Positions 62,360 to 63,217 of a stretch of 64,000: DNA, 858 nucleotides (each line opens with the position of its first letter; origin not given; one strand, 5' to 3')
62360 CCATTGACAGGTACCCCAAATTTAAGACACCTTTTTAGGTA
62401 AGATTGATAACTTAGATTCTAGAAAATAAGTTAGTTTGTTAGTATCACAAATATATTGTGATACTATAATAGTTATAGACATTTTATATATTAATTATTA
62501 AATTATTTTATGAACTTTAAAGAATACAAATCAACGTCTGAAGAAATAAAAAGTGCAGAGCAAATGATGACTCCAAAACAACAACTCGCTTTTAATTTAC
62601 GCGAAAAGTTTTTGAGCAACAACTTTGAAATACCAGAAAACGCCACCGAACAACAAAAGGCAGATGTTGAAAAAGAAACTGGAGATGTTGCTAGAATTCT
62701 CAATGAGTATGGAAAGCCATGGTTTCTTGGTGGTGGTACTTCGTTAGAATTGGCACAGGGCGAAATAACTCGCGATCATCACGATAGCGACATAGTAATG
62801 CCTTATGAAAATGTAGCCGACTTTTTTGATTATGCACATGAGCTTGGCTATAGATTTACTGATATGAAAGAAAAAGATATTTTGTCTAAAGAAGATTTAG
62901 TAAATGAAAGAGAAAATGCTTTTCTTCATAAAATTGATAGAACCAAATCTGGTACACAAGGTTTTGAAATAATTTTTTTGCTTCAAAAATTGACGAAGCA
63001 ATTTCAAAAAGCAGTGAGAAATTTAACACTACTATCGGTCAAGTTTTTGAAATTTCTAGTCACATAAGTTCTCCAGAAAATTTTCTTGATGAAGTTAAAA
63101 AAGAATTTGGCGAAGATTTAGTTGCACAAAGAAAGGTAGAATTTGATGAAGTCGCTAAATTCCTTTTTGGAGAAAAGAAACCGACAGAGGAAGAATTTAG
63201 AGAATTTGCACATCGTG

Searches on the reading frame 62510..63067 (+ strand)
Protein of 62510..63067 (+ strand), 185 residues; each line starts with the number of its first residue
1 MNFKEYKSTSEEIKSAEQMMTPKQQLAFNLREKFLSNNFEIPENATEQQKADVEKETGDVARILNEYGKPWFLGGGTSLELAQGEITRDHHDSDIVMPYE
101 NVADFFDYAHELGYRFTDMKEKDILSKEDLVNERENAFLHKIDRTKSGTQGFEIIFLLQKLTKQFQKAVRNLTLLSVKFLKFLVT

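Call 53: search_protein_families(library=pfam, proteins=[window:62510-63067:+], max_evalue=0.001)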
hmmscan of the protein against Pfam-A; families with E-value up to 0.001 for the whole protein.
window:62510-63067:+ (185 aa): 1 family
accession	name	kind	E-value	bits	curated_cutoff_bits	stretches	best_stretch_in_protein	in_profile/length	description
PF10706.15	Aminoglyc_resit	-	5.9e-06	26.9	21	1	60-121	5-67/149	Aminoglycoside-2''-adenylyltransferase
